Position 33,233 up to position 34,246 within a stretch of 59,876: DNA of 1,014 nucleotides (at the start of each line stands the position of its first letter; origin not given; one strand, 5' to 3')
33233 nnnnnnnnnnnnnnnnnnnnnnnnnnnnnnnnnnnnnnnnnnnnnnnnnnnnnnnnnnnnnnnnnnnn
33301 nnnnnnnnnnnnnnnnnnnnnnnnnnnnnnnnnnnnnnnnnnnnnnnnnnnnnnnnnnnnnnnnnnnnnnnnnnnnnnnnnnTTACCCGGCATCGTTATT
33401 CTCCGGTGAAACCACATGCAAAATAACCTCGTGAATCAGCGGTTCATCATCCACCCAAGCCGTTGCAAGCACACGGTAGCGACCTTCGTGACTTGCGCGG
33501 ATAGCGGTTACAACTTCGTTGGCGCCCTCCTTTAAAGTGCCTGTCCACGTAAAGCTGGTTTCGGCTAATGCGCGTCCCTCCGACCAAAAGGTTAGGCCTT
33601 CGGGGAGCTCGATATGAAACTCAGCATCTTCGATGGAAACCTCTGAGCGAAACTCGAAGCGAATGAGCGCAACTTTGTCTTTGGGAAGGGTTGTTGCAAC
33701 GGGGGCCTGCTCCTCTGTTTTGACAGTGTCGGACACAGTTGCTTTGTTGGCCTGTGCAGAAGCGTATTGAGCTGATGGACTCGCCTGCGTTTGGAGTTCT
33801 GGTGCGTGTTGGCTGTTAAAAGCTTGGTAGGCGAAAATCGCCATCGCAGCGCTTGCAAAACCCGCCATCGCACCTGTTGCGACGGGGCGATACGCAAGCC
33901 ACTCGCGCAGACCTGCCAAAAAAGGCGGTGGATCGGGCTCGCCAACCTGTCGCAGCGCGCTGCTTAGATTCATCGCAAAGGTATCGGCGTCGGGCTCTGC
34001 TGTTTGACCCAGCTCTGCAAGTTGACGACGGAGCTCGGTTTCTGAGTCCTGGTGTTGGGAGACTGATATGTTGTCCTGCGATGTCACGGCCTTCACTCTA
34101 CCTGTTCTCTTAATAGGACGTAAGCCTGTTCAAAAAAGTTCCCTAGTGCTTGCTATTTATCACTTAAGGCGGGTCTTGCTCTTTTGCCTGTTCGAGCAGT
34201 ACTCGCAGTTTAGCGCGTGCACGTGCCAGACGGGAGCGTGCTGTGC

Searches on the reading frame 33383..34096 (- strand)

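Call 8: search_protein_families(library=pfam, proteins=[window:33383-34096:-], max_evalue=0.1)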
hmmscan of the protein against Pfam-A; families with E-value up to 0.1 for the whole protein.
window:33383-34096:- (237 aa): 1 family
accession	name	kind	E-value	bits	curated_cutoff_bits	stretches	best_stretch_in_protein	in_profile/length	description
PF06532.16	NrsF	-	0.018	15.3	26.8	1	60-97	137-174/204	Negative regulator of sigma F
